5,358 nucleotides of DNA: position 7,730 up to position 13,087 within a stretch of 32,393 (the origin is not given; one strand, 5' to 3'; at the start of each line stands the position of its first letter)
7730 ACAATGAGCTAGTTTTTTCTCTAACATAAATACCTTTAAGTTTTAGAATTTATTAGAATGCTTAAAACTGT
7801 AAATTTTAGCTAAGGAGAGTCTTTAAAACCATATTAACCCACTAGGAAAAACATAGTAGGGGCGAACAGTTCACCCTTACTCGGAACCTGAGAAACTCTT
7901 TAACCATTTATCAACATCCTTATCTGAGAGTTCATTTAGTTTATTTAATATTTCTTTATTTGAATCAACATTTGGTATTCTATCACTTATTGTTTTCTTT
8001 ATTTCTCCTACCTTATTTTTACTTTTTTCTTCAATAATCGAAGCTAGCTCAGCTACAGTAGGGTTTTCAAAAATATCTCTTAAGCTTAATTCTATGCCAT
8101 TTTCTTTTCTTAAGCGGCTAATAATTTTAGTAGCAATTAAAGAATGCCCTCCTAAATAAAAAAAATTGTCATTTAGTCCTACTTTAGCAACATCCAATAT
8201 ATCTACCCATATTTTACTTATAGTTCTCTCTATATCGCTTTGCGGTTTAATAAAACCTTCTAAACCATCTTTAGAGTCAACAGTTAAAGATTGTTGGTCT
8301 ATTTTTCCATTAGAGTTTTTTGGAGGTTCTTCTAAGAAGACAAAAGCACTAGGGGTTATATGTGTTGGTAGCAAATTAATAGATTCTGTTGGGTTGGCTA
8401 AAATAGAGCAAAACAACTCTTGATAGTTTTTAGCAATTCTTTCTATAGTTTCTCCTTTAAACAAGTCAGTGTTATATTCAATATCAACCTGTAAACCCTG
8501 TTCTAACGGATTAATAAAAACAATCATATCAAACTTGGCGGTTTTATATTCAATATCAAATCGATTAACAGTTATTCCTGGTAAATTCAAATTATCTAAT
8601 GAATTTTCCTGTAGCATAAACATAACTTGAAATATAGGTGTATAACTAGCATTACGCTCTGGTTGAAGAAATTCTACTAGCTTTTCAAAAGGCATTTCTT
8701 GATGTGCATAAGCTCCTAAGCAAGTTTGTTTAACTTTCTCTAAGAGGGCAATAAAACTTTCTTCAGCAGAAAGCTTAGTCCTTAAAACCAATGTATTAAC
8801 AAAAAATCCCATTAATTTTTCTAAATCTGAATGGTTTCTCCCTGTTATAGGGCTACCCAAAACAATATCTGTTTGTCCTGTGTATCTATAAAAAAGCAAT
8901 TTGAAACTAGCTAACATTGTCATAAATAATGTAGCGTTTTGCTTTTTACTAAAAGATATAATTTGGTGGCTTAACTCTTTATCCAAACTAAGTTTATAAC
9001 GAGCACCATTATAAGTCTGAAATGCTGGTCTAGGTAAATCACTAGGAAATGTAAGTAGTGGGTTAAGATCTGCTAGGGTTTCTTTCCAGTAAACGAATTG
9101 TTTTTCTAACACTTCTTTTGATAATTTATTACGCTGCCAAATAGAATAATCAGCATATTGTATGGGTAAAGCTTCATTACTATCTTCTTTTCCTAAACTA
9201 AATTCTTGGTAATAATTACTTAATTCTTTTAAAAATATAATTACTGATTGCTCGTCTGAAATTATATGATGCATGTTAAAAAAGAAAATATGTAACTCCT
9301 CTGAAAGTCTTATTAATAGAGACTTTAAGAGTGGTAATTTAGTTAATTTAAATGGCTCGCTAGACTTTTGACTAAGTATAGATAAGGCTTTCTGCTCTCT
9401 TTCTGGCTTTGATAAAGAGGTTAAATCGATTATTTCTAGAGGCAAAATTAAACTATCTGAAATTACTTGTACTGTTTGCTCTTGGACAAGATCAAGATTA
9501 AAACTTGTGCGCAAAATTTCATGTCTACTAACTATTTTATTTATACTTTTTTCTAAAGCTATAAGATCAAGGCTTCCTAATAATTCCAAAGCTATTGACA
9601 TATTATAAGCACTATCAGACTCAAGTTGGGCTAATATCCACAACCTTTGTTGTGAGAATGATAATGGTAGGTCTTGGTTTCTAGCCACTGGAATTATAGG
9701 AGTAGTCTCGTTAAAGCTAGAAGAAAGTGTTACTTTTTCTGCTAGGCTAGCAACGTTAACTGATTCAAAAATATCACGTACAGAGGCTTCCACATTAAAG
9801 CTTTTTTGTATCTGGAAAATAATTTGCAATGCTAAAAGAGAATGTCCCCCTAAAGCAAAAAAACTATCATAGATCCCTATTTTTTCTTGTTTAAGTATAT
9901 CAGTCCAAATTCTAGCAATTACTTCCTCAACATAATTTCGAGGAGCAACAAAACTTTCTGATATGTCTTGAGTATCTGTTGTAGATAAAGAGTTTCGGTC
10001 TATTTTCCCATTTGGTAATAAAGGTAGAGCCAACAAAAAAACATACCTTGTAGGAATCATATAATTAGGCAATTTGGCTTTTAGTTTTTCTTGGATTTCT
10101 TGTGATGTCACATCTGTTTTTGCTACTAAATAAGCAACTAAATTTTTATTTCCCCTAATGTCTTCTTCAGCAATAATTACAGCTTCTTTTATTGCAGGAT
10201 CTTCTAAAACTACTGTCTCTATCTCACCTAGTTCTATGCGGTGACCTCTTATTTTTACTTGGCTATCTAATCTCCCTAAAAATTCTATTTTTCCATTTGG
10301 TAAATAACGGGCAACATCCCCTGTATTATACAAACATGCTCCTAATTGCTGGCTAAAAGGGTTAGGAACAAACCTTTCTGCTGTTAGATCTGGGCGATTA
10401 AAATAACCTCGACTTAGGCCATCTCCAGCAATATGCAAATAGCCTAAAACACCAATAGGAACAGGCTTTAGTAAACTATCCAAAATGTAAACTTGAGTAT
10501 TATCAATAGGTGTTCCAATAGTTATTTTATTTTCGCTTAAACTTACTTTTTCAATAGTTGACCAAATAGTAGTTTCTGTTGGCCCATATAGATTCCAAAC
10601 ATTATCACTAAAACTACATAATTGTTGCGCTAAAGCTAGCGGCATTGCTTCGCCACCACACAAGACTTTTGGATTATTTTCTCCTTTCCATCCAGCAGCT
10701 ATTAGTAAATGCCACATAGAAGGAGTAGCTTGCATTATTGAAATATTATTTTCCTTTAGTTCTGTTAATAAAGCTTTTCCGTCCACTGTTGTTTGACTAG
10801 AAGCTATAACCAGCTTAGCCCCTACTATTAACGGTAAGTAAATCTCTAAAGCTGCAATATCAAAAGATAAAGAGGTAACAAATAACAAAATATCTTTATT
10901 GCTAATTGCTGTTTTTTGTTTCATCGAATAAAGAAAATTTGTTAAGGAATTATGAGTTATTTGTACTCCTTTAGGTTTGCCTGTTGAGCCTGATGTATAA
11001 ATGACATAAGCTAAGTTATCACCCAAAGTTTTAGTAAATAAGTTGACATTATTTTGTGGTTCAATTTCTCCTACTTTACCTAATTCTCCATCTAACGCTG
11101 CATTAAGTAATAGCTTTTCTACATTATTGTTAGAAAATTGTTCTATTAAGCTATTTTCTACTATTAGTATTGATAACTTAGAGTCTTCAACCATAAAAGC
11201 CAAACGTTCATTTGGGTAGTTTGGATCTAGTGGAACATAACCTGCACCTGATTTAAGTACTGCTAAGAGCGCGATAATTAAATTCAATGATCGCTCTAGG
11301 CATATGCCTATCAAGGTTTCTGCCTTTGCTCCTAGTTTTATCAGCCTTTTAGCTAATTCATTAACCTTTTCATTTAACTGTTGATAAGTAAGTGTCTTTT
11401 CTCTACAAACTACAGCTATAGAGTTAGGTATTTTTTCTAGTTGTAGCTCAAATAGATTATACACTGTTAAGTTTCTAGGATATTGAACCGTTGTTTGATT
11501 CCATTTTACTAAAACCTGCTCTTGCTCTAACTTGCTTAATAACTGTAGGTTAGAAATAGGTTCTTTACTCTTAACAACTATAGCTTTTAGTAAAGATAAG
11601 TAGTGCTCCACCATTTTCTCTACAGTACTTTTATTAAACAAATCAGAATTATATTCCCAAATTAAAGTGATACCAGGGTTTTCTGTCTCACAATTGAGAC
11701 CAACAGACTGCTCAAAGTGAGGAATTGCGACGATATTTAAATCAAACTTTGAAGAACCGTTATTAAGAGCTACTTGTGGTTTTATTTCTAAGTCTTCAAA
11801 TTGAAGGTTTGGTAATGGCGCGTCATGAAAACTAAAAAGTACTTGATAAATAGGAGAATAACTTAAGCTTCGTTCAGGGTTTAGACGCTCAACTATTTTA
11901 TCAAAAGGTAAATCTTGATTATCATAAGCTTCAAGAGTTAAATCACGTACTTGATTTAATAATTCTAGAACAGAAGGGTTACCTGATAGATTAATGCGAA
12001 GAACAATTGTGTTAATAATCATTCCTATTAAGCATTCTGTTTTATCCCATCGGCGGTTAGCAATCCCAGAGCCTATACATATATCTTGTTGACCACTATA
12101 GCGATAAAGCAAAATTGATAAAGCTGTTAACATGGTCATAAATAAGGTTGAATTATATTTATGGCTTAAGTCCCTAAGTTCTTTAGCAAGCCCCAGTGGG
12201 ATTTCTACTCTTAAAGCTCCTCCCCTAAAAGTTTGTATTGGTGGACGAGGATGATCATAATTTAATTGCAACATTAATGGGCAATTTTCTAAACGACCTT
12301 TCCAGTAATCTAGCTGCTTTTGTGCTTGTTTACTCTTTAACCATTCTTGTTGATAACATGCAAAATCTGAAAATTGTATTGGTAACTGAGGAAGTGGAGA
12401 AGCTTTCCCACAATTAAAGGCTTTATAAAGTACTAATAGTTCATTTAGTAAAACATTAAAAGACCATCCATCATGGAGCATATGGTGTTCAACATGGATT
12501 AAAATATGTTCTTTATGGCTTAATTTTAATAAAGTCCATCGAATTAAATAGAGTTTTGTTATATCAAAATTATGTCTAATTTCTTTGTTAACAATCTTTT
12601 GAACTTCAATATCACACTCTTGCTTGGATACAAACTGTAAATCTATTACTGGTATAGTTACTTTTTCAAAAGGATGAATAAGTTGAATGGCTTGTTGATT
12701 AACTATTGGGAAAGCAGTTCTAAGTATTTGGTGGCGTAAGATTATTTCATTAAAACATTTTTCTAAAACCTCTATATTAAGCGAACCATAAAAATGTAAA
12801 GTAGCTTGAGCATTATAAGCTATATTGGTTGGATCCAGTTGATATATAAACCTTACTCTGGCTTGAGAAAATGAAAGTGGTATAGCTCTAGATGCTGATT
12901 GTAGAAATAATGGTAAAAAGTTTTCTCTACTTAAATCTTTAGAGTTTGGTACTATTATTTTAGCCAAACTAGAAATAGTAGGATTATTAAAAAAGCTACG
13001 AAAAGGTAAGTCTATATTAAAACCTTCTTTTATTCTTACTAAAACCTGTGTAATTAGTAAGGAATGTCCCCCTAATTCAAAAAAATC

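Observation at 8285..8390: Deletion scar: C domain joined to a 26-residue A10 remnant and a carrier, giving an A-less terminal module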

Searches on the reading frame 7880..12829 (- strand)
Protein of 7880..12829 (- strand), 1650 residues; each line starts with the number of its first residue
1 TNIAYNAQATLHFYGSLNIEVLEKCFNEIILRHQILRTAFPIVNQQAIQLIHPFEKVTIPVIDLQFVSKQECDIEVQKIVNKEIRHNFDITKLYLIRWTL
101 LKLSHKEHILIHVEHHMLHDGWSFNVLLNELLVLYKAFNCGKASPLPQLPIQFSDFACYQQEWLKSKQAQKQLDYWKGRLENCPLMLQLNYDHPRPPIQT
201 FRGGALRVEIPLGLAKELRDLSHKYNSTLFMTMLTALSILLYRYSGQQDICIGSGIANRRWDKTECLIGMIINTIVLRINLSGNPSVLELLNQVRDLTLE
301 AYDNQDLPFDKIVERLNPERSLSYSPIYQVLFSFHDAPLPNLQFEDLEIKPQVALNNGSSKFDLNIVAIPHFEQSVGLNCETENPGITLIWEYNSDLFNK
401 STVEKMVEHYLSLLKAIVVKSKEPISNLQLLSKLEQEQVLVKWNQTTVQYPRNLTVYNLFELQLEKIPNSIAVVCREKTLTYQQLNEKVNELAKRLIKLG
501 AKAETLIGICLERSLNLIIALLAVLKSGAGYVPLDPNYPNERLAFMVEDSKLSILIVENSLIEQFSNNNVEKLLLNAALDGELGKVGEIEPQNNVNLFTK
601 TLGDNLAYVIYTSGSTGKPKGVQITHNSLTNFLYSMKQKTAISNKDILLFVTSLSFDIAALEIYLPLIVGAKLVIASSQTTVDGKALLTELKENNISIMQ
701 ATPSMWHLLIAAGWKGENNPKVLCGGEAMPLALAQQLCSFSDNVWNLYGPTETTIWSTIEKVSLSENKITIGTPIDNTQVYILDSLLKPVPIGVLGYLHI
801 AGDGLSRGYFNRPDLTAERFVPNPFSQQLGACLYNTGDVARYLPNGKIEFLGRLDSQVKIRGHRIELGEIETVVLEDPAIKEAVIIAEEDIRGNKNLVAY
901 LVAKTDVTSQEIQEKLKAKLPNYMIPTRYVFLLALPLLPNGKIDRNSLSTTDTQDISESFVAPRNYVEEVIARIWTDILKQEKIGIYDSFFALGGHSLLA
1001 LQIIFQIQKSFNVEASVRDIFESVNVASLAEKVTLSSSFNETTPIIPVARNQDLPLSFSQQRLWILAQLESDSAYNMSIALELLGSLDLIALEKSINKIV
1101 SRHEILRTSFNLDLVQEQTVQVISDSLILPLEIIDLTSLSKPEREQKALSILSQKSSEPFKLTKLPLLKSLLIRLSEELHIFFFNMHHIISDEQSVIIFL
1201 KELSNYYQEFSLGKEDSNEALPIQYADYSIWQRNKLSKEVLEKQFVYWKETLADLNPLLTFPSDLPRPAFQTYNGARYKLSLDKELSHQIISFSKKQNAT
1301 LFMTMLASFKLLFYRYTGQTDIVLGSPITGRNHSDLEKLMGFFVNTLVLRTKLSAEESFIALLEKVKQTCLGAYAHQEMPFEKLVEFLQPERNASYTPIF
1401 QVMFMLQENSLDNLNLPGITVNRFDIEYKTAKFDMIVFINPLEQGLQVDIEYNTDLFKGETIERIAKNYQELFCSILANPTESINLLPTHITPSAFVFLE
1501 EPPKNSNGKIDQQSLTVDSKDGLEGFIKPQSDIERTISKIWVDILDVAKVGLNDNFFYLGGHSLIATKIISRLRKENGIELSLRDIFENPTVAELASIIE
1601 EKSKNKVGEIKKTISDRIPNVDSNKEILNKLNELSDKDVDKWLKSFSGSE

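Call 22: find_homologous_proteins(query=window:7880-12829:-, max_evalue=1e-100)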
Query window:7880-12829:- (1650 aa): 2614 proteins with E <= 1e-100 among 8000 candidates; the best 120 are listed.
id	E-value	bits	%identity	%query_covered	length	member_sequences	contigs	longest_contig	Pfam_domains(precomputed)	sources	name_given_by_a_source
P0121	0.0e+0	4569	100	100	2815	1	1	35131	PF00668.26,PF00550.32,PF00501.35,PF13193.13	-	-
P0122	0.0e+0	2446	42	89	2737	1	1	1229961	PF00668.26,PF00550.32,PF00501.35,PF13193.13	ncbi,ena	-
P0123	0.0e+0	2441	42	90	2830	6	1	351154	PF00668.26,PF00550.32,PF00501.35,PF13193.13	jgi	jgi:amino acid adenylation domain-containing protein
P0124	0.0e+0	2415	41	90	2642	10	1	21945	PF00668.26,PF00550.32,PF00501.35,PF13193.13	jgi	-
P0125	0.0e+0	2392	44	90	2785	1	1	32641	PF00668.26,PF00550.32,PF00501.35,PF13193.13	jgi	jgi:amino acid adenylation domain-containing protein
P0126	0.0e+0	2378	45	90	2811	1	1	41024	PF00668.26,PF00550.32,PF00501.35,PF13193.13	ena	-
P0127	0.0e+0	2314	45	91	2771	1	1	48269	PF00668.26,PF00550.32,PF00501.35,PF13193.13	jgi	jgi:amino acid adenylation domain-containing protein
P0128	0.0e+0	2285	40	90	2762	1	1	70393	PF00668.26,PF00550.32,PF00501.35,PF13193.13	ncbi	ncbi:MAG: amino acid adenylation domain-containing protein [Planctomycetales bacterium]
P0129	0.0e+0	2284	46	89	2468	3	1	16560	PF00668.26,PF00550.32,PF18563.7,PF00501.35,PF13193.13,PF00975.27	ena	-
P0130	0.0e+0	2250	42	90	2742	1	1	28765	PF00668.26,PF00550.32,PF00501.35,PF13193.13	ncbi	-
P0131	0.0e+0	2232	44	90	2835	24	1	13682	PF00668.26,PF00550.32,PF00501.35,PF13193.13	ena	-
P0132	0.0e+0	2231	43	90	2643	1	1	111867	PF00668.26,PF00550.32,PF00501.35,PF13193.13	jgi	jgi:amino acid adenylation domain-containing protein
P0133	0.0e+0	2225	44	90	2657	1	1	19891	PF00668.26,PF00550.32,PF00501.35,PF13193.13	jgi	jgi:amino acid adenylation domain-containing protein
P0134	0.0e+0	2221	42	90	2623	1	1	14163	PF00668.26,PF00550.32,PF00501.35,PF13193.13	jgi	-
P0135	0.0e+0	2189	45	90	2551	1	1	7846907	PF00668.26,PF00550.32,PF00501.35,PF13193.13,PF23297.2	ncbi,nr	ncbi:hypothetical protein BZZ01_09670 [Nostocales cyanobacterium HT-58-2]|nr:hypothetical protein BZ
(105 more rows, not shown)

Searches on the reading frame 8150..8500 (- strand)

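Call 9: search_protein_families(library=pfam, proteins=[window:8150-8500:-], max_evalue=10)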
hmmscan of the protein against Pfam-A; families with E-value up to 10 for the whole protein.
window:8150-8500:- (117 aa): 2 families
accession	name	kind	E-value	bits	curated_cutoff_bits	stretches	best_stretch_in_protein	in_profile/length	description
PF00668.25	Condensation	-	1.7e-05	24.2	30.6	1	2-42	402-442/456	Condensation domain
PF04740.18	LXG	-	0.038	14.3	26.5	1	11-105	40-133/202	LXG domain of WXG superfamily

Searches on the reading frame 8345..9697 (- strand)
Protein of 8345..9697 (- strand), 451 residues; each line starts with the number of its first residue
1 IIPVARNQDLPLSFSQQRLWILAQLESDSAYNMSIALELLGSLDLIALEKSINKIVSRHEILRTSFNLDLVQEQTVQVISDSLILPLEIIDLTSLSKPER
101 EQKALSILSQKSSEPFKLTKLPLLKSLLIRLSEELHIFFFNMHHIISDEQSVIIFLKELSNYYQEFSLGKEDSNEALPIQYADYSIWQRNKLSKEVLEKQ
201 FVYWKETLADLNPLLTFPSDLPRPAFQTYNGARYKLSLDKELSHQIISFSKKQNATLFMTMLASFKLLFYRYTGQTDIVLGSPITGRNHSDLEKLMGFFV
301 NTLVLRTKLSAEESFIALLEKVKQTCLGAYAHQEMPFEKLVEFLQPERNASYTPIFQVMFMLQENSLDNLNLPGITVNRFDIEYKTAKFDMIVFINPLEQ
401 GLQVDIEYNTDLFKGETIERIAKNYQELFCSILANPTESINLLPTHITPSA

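Call 9: search_protein_families(library=pfam, proteins=[window:8345-9697:-], max_evalue=10)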
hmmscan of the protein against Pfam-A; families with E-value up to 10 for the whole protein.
window:8345-9697:- (451 aa): 2 families
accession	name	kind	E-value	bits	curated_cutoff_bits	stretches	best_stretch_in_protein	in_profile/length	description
PF00668.25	Condensation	-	4.4e-106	355.8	30.6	1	8-441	3-442/456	Condensation domain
PF11986.13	PB1-F2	-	0.091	13.4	27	1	191-217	45-71/87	Influenza A Proapoptotic protein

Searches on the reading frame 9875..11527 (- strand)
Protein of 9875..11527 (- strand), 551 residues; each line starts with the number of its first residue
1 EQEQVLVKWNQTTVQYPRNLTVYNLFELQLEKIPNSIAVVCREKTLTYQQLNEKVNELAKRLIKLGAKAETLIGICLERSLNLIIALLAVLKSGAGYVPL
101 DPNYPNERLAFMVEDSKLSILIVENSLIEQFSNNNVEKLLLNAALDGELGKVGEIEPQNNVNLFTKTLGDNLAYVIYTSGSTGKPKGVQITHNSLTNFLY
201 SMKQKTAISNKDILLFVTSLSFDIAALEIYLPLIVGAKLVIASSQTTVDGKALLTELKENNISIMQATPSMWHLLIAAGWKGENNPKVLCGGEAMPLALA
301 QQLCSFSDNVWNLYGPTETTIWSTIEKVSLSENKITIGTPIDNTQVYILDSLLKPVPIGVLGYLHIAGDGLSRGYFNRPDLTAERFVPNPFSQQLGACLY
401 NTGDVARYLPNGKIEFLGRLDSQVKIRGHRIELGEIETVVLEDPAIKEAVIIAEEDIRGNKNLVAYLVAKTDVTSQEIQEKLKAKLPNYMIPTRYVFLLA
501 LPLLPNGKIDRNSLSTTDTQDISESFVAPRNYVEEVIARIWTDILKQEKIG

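Call 9: search_protein_families(library=pfam, proteins=[window:9875-11527:-], max_evalue=10)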
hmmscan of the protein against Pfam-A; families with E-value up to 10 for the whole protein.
window:9875-11527:- (551 aa): 3 families
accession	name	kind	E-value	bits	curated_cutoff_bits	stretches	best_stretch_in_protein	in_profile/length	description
PF00501.34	AMP-binding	-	1.1e-83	281.6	29.9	1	26-376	1-384/384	AMP-binding enzyme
PF13193.12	AMP-binding_C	-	1.8e-10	42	24.5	1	435-508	1-76/76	AMP-binding enzyme C-terminal domain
PF13848.12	Thioredoxin_6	-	0.26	11.6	27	1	13-61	75-123/184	Thioredoxin-like domain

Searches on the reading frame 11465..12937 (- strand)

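Call 9: search_protein_families(library=pfam, proteins=[window:11465-12937:-], max_evalue=10)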
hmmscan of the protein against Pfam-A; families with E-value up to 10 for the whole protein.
window:11465-12937:- (491 aa): 2 families
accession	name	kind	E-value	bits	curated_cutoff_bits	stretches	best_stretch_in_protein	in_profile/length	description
PF00668.25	Condensation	-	1.7e-92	310.9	30.6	1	17-475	3-455/456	Condensation domain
PF00385.30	Chromo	-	0.74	10.2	25.1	1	111-136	2-25/53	Chromo (CHRromatin Organisation MOdifier) domain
